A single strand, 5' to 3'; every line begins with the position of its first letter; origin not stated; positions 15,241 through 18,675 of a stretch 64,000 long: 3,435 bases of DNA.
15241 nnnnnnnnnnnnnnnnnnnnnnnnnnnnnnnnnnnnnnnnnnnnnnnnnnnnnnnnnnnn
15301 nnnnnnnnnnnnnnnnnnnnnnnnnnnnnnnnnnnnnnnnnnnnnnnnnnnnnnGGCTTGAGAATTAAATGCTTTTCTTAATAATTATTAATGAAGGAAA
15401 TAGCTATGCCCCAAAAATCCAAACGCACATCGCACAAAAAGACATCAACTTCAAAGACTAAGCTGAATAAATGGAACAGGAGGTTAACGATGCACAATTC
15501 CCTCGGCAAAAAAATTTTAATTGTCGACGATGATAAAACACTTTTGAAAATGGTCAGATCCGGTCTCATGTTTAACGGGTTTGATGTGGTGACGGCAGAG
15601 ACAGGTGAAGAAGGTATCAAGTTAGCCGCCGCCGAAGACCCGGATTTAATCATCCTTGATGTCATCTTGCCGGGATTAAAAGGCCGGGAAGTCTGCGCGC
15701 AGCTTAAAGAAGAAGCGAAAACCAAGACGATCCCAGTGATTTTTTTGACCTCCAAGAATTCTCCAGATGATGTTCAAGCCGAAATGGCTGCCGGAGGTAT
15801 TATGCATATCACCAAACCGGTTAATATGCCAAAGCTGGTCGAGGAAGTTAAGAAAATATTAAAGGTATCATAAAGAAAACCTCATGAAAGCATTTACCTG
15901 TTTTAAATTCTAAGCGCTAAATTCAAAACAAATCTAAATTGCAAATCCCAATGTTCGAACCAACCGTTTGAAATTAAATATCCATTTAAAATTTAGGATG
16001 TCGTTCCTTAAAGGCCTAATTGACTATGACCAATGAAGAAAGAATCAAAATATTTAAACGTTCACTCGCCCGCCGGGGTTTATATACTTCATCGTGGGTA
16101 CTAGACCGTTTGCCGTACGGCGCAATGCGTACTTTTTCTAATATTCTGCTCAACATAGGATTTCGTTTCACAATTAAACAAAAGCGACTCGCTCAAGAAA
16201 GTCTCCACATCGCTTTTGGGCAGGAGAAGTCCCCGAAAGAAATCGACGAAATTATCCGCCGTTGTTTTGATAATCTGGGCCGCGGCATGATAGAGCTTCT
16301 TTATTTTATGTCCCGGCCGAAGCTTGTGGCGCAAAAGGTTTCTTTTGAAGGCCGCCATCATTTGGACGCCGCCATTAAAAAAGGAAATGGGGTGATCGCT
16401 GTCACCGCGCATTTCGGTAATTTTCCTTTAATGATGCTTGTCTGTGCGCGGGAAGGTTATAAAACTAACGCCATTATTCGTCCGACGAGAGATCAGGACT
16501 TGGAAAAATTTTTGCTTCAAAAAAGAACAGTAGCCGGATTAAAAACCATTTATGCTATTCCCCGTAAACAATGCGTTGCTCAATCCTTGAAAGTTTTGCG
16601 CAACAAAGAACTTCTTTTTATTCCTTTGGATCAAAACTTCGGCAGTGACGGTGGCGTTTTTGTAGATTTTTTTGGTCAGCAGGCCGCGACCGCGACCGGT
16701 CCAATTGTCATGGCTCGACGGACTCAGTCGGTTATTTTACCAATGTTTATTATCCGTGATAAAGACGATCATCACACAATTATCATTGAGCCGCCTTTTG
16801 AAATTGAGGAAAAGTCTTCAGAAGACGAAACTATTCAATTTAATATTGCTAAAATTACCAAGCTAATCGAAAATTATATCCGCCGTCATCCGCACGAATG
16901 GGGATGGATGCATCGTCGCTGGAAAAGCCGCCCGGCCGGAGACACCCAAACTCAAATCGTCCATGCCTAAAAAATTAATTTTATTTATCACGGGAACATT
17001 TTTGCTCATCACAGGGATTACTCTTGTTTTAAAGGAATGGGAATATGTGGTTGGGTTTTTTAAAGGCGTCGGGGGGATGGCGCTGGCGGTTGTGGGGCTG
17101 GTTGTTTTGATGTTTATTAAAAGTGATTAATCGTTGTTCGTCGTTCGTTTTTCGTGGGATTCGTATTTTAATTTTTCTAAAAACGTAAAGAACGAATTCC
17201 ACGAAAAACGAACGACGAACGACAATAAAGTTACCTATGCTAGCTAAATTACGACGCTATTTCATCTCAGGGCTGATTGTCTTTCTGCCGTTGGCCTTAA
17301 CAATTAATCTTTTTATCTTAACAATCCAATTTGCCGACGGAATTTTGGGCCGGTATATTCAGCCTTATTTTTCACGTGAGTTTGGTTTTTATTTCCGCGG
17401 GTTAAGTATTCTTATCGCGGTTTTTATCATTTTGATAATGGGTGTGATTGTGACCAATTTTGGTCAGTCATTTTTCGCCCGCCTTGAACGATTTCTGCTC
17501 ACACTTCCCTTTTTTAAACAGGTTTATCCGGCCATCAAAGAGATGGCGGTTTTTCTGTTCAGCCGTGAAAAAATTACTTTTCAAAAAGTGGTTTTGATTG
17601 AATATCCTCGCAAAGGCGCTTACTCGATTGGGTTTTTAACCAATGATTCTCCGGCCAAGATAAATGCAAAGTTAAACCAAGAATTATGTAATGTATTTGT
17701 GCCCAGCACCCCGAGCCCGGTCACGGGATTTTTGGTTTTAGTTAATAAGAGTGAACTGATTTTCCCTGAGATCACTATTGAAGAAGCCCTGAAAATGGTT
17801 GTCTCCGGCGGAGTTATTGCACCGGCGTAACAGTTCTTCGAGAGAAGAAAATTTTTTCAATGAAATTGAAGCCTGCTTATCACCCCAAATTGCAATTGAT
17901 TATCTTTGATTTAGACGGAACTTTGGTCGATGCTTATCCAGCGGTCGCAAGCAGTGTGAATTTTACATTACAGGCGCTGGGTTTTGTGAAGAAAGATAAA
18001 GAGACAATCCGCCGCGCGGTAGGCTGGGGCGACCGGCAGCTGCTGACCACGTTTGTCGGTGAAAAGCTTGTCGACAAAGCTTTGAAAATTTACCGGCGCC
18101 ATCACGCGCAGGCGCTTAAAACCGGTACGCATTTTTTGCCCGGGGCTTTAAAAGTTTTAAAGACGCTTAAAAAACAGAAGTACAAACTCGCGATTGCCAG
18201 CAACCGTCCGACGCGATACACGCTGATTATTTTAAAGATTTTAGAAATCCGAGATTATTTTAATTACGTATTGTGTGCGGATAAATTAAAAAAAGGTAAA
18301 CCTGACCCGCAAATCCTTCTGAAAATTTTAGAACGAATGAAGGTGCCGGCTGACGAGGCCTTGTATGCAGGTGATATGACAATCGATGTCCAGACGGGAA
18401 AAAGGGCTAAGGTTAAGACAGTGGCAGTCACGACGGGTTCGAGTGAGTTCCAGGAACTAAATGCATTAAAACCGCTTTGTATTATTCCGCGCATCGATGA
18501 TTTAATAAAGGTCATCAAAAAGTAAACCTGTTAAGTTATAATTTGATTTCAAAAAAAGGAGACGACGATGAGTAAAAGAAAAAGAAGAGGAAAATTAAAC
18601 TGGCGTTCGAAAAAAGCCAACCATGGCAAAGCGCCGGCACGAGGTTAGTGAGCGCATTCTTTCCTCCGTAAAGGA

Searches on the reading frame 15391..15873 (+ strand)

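Call 70: search_protein_families(library=pfam, proteins=[window:15391-15873:+], max_evalue=0.00001)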
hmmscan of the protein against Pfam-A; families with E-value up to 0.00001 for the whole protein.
window:15391-15873:+ (160 aa): 1 family
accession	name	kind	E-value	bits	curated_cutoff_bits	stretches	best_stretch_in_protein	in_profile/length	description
PF00072.30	Response_reg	-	2.4e-25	89.3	30.2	1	42-153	1-110/111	Response regulator receiver domain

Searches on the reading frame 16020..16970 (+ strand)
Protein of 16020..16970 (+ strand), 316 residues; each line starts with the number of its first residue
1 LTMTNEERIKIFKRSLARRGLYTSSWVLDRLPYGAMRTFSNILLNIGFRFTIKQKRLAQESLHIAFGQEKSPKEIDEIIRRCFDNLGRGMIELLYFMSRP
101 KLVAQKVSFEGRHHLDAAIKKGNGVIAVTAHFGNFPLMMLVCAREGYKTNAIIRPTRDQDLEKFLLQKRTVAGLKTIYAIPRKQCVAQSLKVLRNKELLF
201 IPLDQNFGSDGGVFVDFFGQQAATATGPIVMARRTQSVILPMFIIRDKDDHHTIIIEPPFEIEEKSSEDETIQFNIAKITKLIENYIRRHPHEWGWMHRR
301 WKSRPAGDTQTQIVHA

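Call 70: search_protein_families(library=pfam, proteins=[window:16020-16970:+], max_evalue=0.00001)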
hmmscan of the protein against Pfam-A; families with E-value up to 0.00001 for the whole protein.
window:16020-16970:+ (316 aa): 1 family
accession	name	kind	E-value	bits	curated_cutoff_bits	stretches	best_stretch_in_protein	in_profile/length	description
PF03279.18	Lip_A_acyltrans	-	2.9e-46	158.4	22.3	1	26-302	24-294/295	Bacterial lipid A biosynthesis acyltransferase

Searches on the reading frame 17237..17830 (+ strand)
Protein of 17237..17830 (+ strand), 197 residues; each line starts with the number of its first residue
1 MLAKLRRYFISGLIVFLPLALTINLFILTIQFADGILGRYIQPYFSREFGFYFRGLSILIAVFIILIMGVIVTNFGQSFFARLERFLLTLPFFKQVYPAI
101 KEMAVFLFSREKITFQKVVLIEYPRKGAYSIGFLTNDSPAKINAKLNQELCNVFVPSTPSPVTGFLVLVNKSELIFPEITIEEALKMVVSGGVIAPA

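Call 51: search_protein_families(library=pfam, proteins=[window:17237-17830:+], max_evalue=0.01)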
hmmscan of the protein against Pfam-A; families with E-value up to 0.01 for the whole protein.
window:17237-17830:+ (197 aa): 1 family
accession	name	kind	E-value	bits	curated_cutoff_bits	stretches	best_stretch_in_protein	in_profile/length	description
PF04367.18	DUF502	-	1.7e-27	95.9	23.8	1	59-163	1-107/107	Protein of unknown function (DUF502)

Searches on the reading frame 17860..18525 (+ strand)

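Call 51: search_protein_families(library=pfam, proteins=[window:17860-18525:+], max_evalue=0.01)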
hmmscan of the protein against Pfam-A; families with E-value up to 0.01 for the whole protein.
window:17860-18525:+ (221 aa): 8 families
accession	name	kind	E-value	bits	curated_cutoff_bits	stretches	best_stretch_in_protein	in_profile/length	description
PF13419.12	HAD_2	-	5.9e-42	144.2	23.8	1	14-190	1-178/178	Haloacid dehalogenase-like hydrolase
PF00702.32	Hydrolase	-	7.9e-30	105.1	26.4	1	12-183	2-190/191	haloacid dehalogenase-like hydrolase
PF13242.12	Hydrolase_like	-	2.2e-08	34.3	22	1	146-212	3-72/75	HAD-hyrolase-like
PF12710.13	HAD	-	7.9e-06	26.9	27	1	14-143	1-139/189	haloacid dehalogenase-like hydrolase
PF08282.18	Hydrolase_3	-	1.3e-05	25.5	20.9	0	96-133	20-57/255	haloacid dehalogenase-like hydrolase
PF13344.12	Hydrolase_6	-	0.00012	22.5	27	0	86-119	9-42/101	Haloacid dehalogenase-like hydrolase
PF12689.13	Acid_PPase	-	0.0011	19.3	27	0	90-193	44-153/169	Acid Phosphatase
PF03031.24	NIF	-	0.006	16.7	21.8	0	14-144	3-91/160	NLI interacting factor-like phosphatase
